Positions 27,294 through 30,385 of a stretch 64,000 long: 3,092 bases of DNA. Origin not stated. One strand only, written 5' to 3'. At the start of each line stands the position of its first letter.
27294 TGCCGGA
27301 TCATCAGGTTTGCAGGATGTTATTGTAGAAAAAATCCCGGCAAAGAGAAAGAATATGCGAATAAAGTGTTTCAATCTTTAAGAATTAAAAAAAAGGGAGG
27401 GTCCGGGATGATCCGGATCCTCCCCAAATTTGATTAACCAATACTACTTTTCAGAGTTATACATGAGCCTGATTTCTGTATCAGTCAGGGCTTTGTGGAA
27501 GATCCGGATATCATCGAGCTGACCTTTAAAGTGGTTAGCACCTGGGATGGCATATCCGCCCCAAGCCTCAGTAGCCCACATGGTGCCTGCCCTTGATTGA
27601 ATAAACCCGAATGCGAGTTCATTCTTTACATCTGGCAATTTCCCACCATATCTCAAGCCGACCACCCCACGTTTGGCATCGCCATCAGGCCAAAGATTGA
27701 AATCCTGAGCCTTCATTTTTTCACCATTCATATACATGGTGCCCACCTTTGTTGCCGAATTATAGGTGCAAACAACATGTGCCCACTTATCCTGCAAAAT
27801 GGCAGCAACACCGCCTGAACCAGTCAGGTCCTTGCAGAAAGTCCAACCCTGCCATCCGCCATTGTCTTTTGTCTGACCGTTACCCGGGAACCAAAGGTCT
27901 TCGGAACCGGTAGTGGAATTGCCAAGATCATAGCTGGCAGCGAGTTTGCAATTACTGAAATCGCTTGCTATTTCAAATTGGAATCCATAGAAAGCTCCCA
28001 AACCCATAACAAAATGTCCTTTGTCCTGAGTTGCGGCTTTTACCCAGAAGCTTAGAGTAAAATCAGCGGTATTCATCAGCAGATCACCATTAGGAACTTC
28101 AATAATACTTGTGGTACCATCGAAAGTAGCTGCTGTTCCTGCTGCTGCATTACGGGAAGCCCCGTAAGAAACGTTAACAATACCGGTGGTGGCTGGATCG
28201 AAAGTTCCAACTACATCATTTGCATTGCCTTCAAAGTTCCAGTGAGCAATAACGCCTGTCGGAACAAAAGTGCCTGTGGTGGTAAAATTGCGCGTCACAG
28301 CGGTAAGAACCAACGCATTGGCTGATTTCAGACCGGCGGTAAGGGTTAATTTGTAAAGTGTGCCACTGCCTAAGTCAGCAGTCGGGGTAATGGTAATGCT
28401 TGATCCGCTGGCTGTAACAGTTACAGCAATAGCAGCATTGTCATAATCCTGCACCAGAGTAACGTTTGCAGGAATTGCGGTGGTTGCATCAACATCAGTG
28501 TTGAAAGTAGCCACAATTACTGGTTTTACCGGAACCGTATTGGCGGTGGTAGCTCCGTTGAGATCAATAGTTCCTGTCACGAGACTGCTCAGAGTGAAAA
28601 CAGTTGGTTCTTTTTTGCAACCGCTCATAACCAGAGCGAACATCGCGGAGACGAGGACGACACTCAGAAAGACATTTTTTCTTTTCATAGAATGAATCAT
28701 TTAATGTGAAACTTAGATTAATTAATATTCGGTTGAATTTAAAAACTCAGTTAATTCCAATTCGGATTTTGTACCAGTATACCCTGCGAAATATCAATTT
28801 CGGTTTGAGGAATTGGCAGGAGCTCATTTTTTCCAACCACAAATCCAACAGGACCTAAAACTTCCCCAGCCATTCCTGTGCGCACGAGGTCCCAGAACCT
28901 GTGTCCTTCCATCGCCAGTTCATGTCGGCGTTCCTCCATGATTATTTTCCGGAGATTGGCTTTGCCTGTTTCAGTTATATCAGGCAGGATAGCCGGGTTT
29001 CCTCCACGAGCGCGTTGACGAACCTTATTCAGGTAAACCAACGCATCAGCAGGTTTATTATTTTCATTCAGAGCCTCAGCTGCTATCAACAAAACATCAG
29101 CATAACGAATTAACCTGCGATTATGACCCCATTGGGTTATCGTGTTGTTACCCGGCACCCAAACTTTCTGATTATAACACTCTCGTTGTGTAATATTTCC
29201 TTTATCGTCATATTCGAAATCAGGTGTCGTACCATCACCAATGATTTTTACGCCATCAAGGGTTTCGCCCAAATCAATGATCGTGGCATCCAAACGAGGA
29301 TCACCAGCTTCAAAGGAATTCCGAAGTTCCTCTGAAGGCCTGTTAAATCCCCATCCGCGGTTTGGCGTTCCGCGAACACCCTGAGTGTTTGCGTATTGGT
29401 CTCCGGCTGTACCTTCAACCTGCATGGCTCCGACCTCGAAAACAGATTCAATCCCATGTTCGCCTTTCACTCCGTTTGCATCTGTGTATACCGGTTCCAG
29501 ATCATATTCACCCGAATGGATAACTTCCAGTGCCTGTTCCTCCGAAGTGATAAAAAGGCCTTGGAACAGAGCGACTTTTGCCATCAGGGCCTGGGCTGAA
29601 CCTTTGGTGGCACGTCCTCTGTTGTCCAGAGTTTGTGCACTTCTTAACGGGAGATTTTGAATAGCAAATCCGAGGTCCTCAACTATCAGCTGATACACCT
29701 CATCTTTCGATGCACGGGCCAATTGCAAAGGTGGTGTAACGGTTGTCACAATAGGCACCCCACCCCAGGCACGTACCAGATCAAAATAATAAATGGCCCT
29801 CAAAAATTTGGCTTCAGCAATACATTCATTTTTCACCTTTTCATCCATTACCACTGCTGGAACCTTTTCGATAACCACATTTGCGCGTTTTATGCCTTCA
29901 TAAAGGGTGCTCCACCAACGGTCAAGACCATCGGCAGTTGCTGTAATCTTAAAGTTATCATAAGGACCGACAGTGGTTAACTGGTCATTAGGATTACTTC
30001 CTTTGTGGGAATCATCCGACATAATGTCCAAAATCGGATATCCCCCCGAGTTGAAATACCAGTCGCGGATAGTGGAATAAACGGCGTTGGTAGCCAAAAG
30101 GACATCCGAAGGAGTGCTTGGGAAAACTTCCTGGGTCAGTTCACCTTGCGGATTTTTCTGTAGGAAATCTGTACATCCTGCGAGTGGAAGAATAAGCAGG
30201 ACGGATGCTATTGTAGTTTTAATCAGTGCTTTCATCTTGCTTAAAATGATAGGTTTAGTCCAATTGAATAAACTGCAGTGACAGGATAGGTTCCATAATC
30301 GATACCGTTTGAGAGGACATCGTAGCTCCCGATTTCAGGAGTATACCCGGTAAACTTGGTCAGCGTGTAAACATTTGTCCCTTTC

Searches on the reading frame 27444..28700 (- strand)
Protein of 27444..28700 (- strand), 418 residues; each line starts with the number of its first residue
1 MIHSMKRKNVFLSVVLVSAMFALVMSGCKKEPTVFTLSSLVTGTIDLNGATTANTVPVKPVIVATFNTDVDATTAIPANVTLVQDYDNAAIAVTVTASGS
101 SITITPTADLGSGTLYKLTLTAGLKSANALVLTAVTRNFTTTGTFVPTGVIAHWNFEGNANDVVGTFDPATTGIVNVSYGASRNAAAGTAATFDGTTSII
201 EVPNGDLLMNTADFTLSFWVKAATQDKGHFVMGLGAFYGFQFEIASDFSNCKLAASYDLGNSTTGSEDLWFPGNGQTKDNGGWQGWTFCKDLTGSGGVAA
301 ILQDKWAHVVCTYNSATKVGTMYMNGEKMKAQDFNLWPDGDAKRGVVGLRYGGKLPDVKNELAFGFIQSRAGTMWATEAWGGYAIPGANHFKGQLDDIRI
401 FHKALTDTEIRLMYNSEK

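Call 33: search_protein_families(library=pfam, proteins=[window:27444-28700:-], max_evalue=0.00001)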
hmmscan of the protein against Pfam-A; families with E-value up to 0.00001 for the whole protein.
window:27444-28700:- (418 aa): 2 families
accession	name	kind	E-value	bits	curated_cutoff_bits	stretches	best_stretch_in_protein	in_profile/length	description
PF13385.13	Laminin_G_3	-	3.1e-15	57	27.6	1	194-336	1-109/151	Concanavalin A-like lectin/glucanases superfamily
PF13205.12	Big_5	-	6.5e-10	40.1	23.6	1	50-141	13-105/105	Bacterial Ig-like domain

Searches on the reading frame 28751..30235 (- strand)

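Call 51: search_protein_families(library=pfam, proteins=[window:28751-30235:-], max_evalue=0.00001)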
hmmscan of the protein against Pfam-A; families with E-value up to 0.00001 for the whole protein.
window:28751-30235:- (494 aa): 2 families
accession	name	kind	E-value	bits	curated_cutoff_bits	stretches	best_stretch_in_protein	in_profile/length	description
PF07980.17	SusD_RagB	-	1e-36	127.5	23.1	1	263-493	2-297/297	SusD family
PF14322.12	SusD-like_3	-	2.9e-25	90.1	27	1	23-223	1-191/191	Starch-binding associating with outer membrane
